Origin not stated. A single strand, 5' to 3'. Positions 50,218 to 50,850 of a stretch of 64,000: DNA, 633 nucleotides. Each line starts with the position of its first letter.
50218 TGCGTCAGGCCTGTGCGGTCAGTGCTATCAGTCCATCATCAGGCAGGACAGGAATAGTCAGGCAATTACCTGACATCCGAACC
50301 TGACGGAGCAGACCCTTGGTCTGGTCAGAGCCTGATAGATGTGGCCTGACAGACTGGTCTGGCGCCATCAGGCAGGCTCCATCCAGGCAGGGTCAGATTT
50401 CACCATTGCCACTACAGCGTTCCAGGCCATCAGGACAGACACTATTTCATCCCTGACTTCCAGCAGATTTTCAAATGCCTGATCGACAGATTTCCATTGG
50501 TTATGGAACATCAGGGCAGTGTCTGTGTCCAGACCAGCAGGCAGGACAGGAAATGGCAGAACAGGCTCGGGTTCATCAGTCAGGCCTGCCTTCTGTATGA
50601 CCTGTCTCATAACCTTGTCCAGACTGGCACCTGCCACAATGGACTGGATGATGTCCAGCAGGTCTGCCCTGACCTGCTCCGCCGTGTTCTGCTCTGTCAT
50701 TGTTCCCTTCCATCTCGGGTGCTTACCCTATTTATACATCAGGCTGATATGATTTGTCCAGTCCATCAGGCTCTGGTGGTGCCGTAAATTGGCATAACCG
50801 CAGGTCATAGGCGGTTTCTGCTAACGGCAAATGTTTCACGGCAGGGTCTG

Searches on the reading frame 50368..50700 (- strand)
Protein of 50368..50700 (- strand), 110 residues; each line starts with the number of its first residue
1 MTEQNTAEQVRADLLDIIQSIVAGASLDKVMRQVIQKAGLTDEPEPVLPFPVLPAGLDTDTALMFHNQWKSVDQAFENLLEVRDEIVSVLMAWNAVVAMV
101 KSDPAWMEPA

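Call 13: search_protein_families(library=pfam, max_evalue=0.1, proteins=[window:50368-50700:-])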
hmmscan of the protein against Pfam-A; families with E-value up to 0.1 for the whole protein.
window:50368-50700:- (110 aa): 0 families

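Call 14: find_encoding_contigs(protein=window:50368-50700:-, flank=10000, max_places=10)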
Protein window:50368-50700:- (110 aa): 2 contigs read that carry it; 2 places shown.
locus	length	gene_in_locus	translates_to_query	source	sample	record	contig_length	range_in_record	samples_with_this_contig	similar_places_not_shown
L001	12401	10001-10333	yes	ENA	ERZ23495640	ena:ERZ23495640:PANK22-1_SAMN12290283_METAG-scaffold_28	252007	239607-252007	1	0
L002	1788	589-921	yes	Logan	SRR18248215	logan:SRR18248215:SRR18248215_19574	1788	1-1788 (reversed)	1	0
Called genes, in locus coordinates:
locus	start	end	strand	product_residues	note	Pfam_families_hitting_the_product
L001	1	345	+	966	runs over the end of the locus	PF07669:Eco57I (weak)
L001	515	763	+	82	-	PF01381:HTH_3, PF15943:YdaS_toxin (weak)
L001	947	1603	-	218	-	-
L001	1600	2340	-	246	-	-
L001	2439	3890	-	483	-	-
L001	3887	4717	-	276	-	PF00753:Lactamase_B, PF17778:WHD_BLACT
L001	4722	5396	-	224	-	PF00293:NUDIX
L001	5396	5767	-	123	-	PF04186:FxsA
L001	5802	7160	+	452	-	PF03841:SelA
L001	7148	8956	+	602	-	PF00009:GTP_EFTU, PF01926:MMR_HSR1 (weak), PF03144:GTP_EFTU_D2 (weak), PF25461:Beta-barrel_SelB, PF09106:WHD_2nd_SelB (weak), PF09107:WHD_3rd_SelB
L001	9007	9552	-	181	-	-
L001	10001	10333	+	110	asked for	-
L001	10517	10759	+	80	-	-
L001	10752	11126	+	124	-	-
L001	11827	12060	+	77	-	PF13683:rve_3 (weak)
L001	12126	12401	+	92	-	?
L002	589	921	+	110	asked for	-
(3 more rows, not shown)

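Call 20: find_homologous_proteins(query=window:50368-50700:-, max_evalue=0.01)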
Query window:50368-50700:- (110 aa): 3 proteins with E <= 0.01 among 4 candidates.
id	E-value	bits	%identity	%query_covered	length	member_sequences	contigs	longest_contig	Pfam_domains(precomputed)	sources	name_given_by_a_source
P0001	2.3e-64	231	100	100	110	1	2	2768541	-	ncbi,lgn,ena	-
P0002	2.0e-56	206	91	99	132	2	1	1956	-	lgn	-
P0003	3.6e-49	183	85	96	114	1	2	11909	-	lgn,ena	-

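Call 21: find_encoding_contigs(protein=P0003, flank=10000)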
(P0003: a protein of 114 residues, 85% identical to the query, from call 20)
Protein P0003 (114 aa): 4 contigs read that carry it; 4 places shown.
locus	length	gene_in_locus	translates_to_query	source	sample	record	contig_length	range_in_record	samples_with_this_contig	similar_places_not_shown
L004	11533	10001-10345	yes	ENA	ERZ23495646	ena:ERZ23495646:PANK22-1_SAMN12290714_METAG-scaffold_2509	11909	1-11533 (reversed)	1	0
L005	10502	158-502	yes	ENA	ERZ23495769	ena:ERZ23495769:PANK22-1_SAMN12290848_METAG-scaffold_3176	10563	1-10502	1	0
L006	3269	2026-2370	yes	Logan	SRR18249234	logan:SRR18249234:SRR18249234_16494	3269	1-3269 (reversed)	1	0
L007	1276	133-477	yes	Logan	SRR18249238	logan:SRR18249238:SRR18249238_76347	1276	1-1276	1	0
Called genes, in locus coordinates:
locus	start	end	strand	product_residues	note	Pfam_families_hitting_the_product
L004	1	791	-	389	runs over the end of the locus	?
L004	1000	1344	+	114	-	-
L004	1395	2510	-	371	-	PF01663:Phosphodiest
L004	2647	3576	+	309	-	PF05853:BKACE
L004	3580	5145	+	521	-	PF02737:3HCDH_N, PF00725:3HCDH (weak), PF03061:4HBT (faint), PF13279:4HBT_2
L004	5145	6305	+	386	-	PF02771:Acyl-CoA_dh_N, PF02770:Acyl-CoA_dh_M, PF00441:Acyl-CoA_dh_1, PF08028:Acyl-CoA_dh_2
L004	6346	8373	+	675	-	PF13380:CoA_binding_2, PF13607:Succ_CoA_lig, PF13549:ATP-grasp_5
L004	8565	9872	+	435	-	PF00083:Sugar_tr (faint), PF07690:MFS_1, PF12832:MFS_1_like (faint), PF07690:MFS_1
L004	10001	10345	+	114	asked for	-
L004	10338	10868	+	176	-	-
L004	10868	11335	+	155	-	-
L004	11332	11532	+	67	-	?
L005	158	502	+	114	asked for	-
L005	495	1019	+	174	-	-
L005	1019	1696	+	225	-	-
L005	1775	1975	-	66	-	-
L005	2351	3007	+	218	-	-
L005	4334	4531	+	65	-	-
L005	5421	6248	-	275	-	PF01887:SAM_HAT_N, PF20257:SAM_HAT_C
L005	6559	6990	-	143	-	PF10722:YbjN (weak)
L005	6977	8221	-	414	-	PF20706:GT4-conflict, PF13439:Glyco_transf_4, PF13579:Glyco_trans_4_4, PF00534:Glycos_transf_1, PF13692:Glyco_trans_1_4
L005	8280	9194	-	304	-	PF13480:Acetyltransf_6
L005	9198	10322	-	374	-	PF01551:Peptidase_M23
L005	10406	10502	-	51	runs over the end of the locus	?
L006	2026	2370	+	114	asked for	-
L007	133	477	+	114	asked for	-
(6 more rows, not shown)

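Call 22: find_encoding_contigs(protein=P0002, flank=10000)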
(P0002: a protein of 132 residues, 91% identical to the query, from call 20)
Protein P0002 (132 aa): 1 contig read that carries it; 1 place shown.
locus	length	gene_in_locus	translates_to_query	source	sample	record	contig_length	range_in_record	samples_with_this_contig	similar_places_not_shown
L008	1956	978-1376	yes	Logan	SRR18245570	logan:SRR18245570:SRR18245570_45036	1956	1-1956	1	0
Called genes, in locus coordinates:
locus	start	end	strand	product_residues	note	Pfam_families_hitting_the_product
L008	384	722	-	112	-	-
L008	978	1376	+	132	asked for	-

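Call 41: search_protein_families(library=pfam, max_evalue=1, proteins=[L005:158-502:+, L005:495-1019:+, L005:1019-1696:+, L005:2351-3007:+, L005:4334-4531:+, L005:5018-5230:-, L001:10752-11126:+])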
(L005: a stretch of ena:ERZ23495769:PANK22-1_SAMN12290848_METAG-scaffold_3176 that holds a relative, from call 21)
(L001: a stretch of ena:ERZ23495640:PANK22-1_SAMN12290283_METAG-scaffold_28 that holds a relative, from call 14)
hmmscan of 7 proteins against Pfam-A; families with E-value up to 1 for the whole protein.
L005:158-502:+ (114 aa): 0 families

L005:495-1019:+ (174 aa): 1 family
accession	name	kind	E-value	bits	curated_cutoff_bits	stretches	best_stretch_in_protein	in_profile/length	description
PF23228.1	zf_PCFS4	-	0.031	14.4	27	0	131-167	5-41/69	PCFS4 zinc finger domain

L005:1019-1696:+ (225 aa): 5 families
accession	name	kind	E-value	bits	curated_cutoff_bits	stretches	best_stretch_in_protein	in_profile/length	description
PF12612.13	TFCD_C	-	0.052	13.9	22.4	1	78-136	15-72/187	Tubulin folding cofactor D C terminal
PF23268.1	RIN1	-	0.086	13.6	27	1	110-172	22-81/95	RIN1-like domain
PF13852.11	DUF4197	-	0.2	11.7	24.9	0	163-195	59-91/199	Protein of unknown function (DUF4197)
PF02734.22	Dak2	-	0.31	11.4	27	0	138-215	71-150/174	DAK2 domain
PF06103.16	DUF948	-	0.4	11.3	37.2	0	67-129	24-84/89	Bacterial protein of unknown function (DUF948)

L005:2351-3007:+ (218 aa): 1 family
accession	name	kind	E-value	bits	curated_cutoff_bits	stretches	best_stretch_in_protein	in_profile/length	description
PF00395.25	SLH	-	7e-05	23.2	20.8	1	32-69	2-39/44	S-layer homology domain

L005:4334-4531:+ (65 aa): 1 family
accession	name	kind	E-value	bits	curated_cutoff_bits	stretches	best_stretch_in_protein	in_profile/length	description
PF17393.7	DUF5402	-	0.052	14.1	25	1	7-51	57-101/120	Family of unknown function (DUF5402)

L005:5018-5230:- (70 aa): 0 families

L001:10752-11126:+ (124 aa): 0 families

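Call 44: find_homologous_proteins(query=L005:1019-1696:+, max_evalue=0.01)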
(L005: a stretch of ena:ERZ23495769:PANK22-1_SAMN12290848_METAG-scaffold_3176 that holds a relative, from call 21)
Query L005:1019-1696:+ (225 aa): 2 proteins with E <= 0.01 among 200 candidates.
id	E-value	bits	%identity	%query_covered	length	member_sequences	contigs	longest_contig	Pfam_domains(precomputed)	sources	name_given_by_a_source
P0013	6.9e-140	481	100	100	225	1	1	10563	-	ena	-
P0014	2.1e-58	215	89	50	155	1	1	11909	-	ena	-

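Call 52: search_protein_families(library=padloc, max_evalue=0.001, proteins=[window:50368-50700:-])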
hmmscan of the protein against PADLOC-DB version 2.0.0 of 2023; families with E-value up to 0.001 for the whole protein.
window:50368-50700:- (110 aa): 0 families

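Call 60: find_homologous_proteins(query=L005:2351-3007:+, max_evalue=0.001)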
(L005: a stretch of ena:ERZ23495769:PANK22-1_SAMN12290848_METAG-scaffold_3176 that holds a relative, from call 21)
Query L005:2351-3007:+ (218 aa): 46 proteins with E <= 0.001 among 539 candidates.
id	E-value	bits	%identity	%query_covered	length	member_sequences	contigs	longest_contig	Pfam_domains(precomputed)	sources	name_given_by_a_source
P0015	2.4e-150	517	100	100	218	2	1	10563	-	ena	-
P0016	6.7e-115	401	79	99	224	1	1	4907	PF00395.26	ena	-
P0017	1.8e-113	396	79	100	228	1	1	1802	-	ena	-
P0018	4.7e-91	323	68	98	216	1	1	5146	-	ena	-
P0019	5.8e-84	299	65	98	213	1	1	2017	-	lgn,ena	-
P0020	1.5e-74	269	58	97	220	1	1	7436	-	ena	-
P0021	1.5e-73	265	59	98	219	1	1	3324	-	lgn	-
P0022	1.9e-70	255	56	86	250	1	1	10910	-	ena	-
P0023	1.2e-68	249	54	86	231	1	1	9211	PF27111.1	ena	-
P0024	1.6e-68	249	58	95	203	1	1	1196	PF27111.1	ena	-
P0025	2.2e-68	248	55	95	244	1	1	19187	-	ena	-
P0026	4.1e-68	248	58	95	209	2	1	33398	PF27111.1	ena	-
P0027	6.2e-68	247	54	99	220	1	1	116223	-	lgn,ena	-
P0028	3.0e-67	245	57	95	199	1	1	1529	PF27111.1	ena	-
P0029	3.8e-67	244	55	95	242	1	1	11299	-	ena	-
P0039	8.0e-62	227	47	97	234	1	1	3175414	-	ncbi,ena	-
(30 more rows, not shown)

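Call 61: find_encoding_contigs(protein=P0027, flank=10000, max_places=3)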
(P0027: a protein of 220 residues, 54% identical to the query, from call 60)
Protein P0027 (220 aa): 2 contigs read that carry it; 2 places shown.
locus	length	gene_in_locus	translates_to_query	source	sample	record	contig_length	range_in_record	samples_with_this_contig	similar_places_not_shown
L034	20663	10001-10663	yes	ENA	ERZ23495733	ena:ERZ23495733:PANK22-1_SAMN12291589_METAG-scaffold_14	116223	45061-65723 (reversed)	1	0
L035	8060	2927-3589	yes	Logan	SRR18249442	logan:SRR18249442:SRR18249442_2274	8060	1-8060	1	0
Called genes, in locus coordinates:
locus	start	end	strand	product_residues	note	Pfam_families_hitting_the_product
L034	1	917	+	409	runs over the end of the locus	PF13173:AAA_14, PF13635:DUF4143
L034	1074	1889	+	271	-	PF21827:New_glue (faint)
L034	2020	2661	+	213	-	PF19570:DUF6088, PF13338:AbiEi_4 (weak)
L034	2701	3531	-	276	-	PF00561:Abhydrolase_1, PF12146:Hydrolase_4, PF12697:Abhydrolase_6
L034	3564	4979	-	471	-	PF01425:Amidase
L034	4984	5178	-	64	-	-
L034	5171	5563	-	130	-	PF01042:Ribonuc_L-PSP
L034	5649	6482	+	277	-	PF10370:Rv2993c-like_N (weak), PF01557:FAA_hydrolase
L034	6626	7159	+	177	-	-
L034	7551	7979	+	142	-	-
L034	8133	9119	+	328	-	PF03773:ArsP_1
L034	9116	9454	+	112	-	PF12802:MarR_2 (faint), PF01022:HTH_5, PF12840:HTH_20, PF13412:HTH_24 (faint), PF09339:HTH_IclR (weak)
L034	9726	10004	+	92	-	-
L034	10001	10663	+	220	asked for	-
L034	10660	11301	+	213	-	-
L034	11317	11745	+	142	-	-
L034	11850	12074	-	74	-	-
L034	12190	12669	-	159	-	PF01475:FUR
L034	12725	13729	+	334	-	PF01891:CbiM, PF13190:PDGLE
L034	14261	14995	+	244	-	PF02361:CbiQ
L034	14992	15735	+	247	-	PF00005:ABC_tran, PF13304:AAA_21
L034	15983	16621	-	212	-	-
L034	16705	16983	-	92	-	-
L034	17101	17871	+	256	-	PF12849:PBP_like_2 (weak), PF01547:SBP_bac_1, PF13531:SBP_bac_11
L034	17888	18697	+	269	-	PF00528:BPD_transp_1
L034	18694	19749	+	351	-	PF13555:AAA_29 (weak), PF00005:ABC_tran, PF02463:SMC_N (faint), PF13304:AAA_21 (faint), PF03459:TOBE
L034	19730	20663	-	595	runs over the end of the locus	PF00395:SLH (weak)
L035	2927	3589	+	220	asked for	-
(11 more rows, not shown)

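Call 62: find_encoding_contigs(protein=P0039, flank=10000, max_places=3)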
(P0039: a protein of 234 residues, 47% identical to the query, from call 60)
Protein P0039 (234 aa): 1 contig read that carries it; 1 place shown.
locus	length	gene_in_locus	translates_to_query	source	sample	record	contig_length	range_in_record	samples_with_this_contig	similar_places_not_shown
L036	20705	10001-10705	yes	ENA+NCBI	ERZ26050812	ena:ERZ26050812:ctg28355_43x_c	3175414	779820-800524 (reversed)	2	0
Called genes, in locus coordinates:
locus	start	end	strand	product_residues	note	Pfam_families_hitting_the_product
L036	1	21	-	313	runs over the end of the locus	PF09995:MPAB_Lcp_cat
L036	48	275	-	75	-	PF13490:zf-HC2 (weak)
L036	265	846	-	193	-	PF04542:Sigma70_r2, PF22029:PhyR_sigma2 (weak), PF08281:Sigma70_r4_2, PF04545:Sigma70_r4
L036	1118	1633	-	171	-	PF01553:Acyltransferase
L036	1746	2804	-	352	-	PF13177:DNA_pol3_delta2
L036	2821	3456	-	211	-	PF02223:Thymidylate_kin, PF13521:AAA_28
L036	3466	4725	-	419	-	PF07690:MFS_1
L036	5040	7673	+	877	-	PF01751:Toprim, PF01131:Topoisom_bac, PF13368:Toprim_C_rpt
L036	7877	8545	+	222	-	-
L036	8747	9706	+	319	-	-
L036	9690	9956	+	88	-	-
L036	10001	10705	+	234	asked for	-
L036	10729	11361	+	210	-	-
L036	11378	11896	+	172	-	-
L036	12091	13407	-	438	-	PF02720:DUF222, PF01844:HNH (weak)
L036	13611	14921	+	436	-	PF00395:SLH (weak)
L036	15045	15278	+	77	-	-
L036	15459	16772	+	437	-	PF00395:SLH (weak)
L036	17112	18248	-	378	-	PF00395:SLH (weak)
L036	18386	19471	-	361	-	PF13439:Glyco_transf_4, PF13579:Glyco_trans_4_4, PF20706:GT4-conflict, PF00534:Glycos_transf_1, PF13692:Glyco_trans_1_4, PF13524:Glyco_trans_1_2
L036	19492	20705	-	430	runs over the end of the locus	PF00300:His_Phos_1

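Call 70: search_protein_representatives(alignment_id=A4)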
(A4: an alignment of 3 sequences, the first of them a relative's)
Query: 3 sequences, 110 profile positions. Proteins with E-value up to 0.001 (for the whole library): 3; up to 1e-10: 2; up to 1e-30: 1. The best 3 are listed.
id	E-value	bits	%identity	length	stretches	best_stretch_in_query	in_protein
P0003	3.2e-62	223.4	-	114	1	1-110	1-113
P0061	7.7e-12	61.2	-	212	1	1-100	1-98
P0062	3.6e-08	49.4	-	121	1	1-87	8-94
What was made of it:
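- Rarity. g1 and g3 have 2-5 relatives among 5.8 billion proteins and 1.8 billion representatives, all from one sample series (calls 20, 44, 70). The family is restricted to one lineage and sample series (calls 20, 44, 70).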

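Call 73: find_encoding_contigs(protein=P0061, flank=10000, max_places=4)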
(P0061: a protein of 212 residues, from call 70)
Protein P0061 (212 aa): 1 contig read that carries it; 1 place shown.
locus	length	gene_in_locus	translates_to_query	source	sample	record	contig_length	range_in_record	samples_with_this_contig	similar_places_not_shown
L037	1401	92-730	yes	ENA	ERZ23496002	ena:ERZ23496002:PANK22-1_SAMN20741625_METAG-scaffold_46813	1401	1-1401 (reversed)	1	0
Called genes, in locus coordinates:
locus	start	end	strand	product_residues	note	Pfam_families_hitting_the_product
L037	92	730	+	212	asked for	-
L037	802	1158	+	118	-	-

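Call 74: find_encoding_contigs(protein=P0062, flank=10000, max_places=6)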
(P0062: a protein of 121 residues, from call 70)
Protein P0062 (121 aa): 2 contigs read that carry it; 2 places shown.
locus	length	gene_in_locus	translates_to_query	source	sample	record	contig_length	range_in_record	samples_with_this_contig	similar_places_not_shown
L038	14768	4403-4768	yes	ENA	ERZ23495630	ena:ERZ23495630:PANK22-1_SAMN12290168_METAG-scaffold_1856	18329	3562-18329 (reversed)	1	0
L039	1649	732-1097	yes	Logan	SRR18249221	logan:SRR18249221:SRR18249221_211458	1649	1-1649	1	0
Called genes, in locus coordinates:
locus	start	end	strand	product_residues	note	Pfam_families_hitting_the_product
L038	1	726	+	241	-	?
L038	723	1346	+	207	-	PF00694:Aconitase_C, PF27512:LeuD (faint), PF27434:LeuD_C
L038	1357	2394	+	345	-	PF01790:LGT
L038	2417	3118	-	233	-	PF00535:Glycos_transf_2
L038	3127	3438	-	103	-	PF05154:TM2 (weak)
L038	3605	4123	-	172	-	-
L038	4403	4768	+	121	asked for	-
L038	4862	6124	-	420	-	PF13173:AAA_14, PF13635:DUF4143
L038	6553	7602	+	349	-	PF00793:DAHP_synth_1, PF01817:CM_2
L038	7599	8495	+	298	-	PF03747:ADP_ribosyl_GH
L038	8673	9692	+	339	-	PF01965:DJ-1_PfpI, PF17124:ThiJ_like (weak)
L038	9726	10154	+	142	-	PF07366:SnoaL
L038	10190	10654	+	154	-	PF12680:SnoaL_2, PF07366:SnoaL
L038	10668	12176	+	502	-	PF02332:Phenol_Hydrox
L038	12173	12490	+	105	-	PF06234:TmoB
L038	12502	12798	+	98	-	PF02406:MmoB_DmpM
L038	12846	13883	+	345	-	PF02332:Phenol_Hydrox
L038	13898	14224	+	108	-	PF00355:Rieske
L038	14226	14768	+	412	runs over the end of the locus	PF01266:DAO (faint), PF07992:Pyr_redox_2, PF00070:Pyr_redox, PF14759:Reductase_C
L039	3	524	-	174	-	?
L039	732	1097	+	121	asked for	-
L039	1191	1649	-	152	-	?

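Call 86: predict_structure(alignment_id=A7)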
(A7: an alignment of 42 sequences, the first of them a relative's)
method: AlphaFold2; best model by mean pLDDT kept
length: 218 residues; sequences in the alignment: 42
mean_pLDDT: 66.6   pTM: 0.55
mean pLDDT of the five models: 66.6, 66.4, 64.9, 64.9, 64.2
residues with pLDDT >= 90: 40; 70-90: 67; 50-70: 45; < 50: 66
segments of 3 or more residues with pLDDT < 50: 1-33, 47-67
pLDDT, mean of each block of 10 residues (from residue 1): 40 36 37 51 49 39 47 55 52 51 61 84 86 88 90 83 90 86 78 90 86 92
secondary structure, 60 per line:
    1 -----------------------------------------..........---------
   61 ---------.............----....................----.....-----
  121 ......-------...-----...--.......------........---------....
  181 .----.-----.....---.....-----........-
elements in order: H42-51 H70-82 H87-106 E111-115 E121-126 E134-136 E142-144 E147-153 E160-167 H177-181 E192-196 E200-204 E210-217

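Call 91: fold_search(model_id=the predicted structure, library=pdb)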
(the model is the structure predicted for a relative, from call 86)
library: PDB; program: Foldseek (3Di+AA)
matches with E <= 10: 482; with E <= 0.001: 0
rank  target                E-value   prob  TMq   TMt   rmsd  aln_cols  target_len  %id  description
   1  4lmf_A                4.0e-02  0.23  0.18  0.15  11.7       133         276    7  C1s CUB1-EGF-CUB2 (released 2013-08-07)
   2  3dem_A                9.2e-02  0.14  0.17  0.15  10.0       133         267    9  CUB1-EGF-CUB2 domain of HUMAN MASP-1/3 (released 2008-07-01)
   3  5cis                  1.0e-01  0.13  0.17  0.14  12.3       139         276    8  The CUB1-EGF-CUB2 domains of rat MBL-associated serine protease-2 (MASP-2) bound to Ca2+ (released 2017-01-18)
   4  7qx5                  1.4e-01  0.03  0.10  0.06  15.4       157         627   14  mosquitocidal Cry11Aa-Y449F determined at pH 7 from naturally-occurring nanocrystals by Serial femtosecond crystallograp (released 2022-07-27)
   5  4bz4_A                1.6e-01  0.08  0.15  0.16  15.0       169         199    7  CorA is a surface-associated copper-binding protein important in Methylomicrobium album BG8 copper acquisition (released 2014-02-19)
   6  4bz4_D                1.7e-01  0.06  0.13  0.14  15.2       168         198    8  CorA is a surface-associated copper-binding protein important in Methylomicrobium album BG8 copper acquisition (released 2014-02-19)
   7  6zt9_C                1.9e-01  0.21  0.21  0.10  12.1       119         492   12  X-ray structure of mutated arabinofuranosidase (released 2021-02-10)
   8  1nt0_A                2.0e-01  0.11  0.16  0.14  12.1       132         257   10  Crystal structure of the CUB1-EGF-CUB2 region of MASP2 (released 2003-05-20)
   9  8uwt_A                2.3e-01  0.13  0.17  0.10  11.5       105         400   14  A X-ray Crystallographic Structure Model of a Glycoside Hydrolase (GH) Family 39 (GH39)-like Enzyme Encoded within a X (released 2024-11-13)
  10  6zt9_B                2.9e-01  0.21  0.21  0.11   9.9       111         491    9  X-ray structure of mutated arabinofuranosidase (released 2021-02-10)
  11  6zt9_A                3.1e-01  0.30  0.20  0.10   7.7        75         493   13  X-ray structure of mutated arabinofuranosidase (released 2021-02-10)
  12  2vrk_A                3.1e-01  0.23  0.21  0.10   9.6       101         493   15  Structure of a seleno-methionyl derivative of wild type arabinofuranosidase from Thermobacillus xylanilyticus (released 2008-07-01)
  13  9lkl_I                3.1e-01  0.16  0.23  0.29  12.8       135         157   10  Cryo-EM map of C1ql1-gC1q hexamer and BAI3-eCUB complex (released 2025-12-17)
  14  6zt7_A                3.1e-01  0.15  0.20  0.10  10.9       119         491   14  X-ray structure of mutated arabinofuranosidase (released 2021-02-10)
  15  2yjq_B                3.1e-01  0.11  0.15  0.08   6.9        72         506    7  Structure of a Paenibacillus Polymyxa Xyloglucanase from Glycoside Hydrolase Family 44 (released 2011-06-15)
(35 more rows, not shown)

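Call 93: find_encoding_contigs(protein=P0016, flank=10000, max_places=3)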
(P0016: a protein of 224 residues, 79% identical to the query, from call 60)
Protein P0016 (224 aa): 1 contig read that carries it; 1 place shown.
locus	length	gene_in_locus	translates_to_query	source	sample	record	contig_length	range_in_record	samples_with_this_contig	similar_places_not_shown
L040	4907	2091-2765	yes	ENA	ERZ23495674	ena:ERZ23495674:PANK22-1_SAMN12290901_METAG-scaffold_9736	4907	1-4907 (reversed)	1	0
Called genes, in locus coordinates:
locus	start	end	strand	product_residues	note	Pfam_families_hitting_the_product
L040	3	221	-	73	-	?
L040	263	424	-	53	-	-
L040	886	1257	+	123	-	-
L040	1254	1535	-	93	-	-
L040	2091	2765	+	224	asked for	PF00395:SLH (faint)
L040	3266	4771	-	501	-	PF02661:Fic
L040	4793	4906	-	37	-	?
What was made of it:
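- Islands in relatives sit at yet other loci (calls 21, 74, 93).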

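Call 94: find_encoding_contigs(protein=P0020, flank=10000, max_places=3)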
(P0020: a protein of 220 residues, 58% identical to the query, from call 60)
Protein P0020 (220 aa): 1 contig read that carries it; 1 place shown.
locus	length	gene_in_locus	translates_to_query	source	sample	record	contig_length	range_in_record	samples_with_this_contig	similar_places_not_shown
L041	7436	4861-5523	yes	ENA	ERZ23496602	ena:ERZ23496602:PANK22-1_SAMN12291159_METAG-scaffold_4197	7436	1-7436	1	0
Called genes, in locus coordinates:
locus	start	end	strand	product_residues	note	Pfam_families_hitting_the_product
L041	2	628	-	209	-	?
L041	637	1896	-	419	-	PF05977:MFS_3 (weak), PF07690:MFS_1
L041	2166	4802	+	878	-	PF01751:Toprim, PF01131:Topoisom_bac, PF13368:Toprim_C_rpt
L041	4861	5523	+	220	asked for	-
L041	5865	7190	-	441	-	PF02720:DUF222, PF01844:HNH (weak)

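Call 97: predict_structure(alignment_id=A6)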
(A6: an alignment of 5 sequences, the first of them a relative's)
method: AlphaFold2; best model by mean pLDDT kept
length: 110 residues; sequences in the alignment: 5
mean_pLDDT: 73.1   pTM: 0.65
mean pLDDT of the five models: 73.1, 68.4, 61.7, 53.0, 52.5
residues with pLDDT >= 90: 0; 70-90: 78; 50-70: 27; < 50: 5
segments of 3 or more residues with pLDDT < 50: none
pLDDT, mean of each block of 10 residues (from residue 1): 59 72 75 76 56 77 85 80 76 82 68
secondary structure, 60 per line:
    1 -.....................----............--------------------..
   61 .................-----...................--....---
elements in order: H2-22 H27-38 H59-77 H83-101 H104-107

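Call 100: fold_search(model_id=the predicted structure, library=pdb)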
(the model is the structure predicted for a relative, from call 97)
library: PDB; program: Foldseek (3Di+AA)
matches with E <= 10: 129; with E <= 0.001: 0
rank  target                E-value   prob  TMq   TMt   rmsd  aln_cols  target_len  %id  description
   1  7jrq                  9.8e-01  0.33  0.38  0.34   8.3       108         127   13  Crystallographically Characterized De Novo Designed Mn-Diphenylporphyrin Binding Protein (released 2021-01-13)
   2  9h6x                  1.1e+00  0.30  0.38  0.04  10.0       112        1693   12  Cryo-EM structure of lipid-bound human myoferlin (25 mol% DOPS/5 mol% PI(4,5)P2 nanodisc) (released 2025-06-04)
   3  8xr6_Q                1.3e+00  0.28  0.36  0.29   7.4       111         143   10  Cryo-EM structure of cryptophyte photosystem II (released 2024-06-19)
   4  9qkv                  1.5e+00  0.23  0.38  0.04   9.6       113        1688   12  Human myoferlin (1-1997) in complex with an MSP2N2 lipid nanodisc (15 mol% DOPS, 5 mol% Cholesterol) (released 2025-06-04)
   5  9qls                  1.5e+00  0.18  0.33  0.05  10.2       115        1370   14  Human dysferlin (1-2017) in the lipid-free, Ca2+-bound state (released 2025-06-04)
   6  8dt0_B                1.7e+00  0.18  0.35  0.28   9.4       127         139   12  Scaffolding protein functional sites using deep learning (released 2022-08-10)
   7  3gei_C                2.0e+00  0.25  0.42  0.19   9.1       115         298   11  Crystal structure of MnmE from Chlorobium tepidum in complex with GCP (released 2009-10-27)
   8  7uni_B                2.0e+00  0.20  0.39  0.20  10.0       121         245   14  De novo designed chlorophyll dimer protein with Zn pheophorbide a methyl ester, SP2-ZnPPaM (released 2023-04-19)
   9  1m6t                  2.0e+00  0.12  0.28  0.29   9.5       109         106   14  CRYSTAL STRUCTURE OF B562RIL, A REDESIGNED FOUR HELIX BUNDLE (released 2002-11-06)
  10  8thb_C                2.4e+00  0.21  0.41  0.18   6.0       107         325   11  Structure of the Saccharomyces cerevisiae PCNA clamp unloader Elg1-RFC complex (released 2024-05-22)
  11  9qlf                  2.5e+00  0.15  0.38  0.04  10.0       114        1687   12  Human myoferlin (1-1997) in complex with an MSP2N2 lipid nanodisc (25 mol% DOPS, 5 mol% PI(4,5)P2 and 5 mol% Cholesterol (released 2025-06-04)
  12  8vl8_A                2.7e+00  0.11  0.31  0.27   8.7       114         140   10  Salmonella enterica Typhimurium taxis to serine and repellents (Tsr) ligand-binding domain with L-Ser, pH 7 (released 2024-04-03)
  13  6m4u_F                2.8e+00  0.18  0.35  0.39   8.4        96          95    5  Crystal structure of FKBP-FRB T2098L mutant in complex with rapamycin (released 2020-08-26)
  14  7st9_B                2.8e+00  0.14  0.33  0.15   7.5       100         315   11  Open state of Rad24-RFC:9-1-1 bound to a 5' ss/dsDNA junction (released 2022-03-23)
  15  8vl8_E                2.8e+00  0.10  0.31  0.26  10.4       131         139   12  Salmonella enterica Typhimurium taxis to serine and repellents (Tsr) ligand-binding domain with L-Ser, pH 7 (released 2024-04-03)
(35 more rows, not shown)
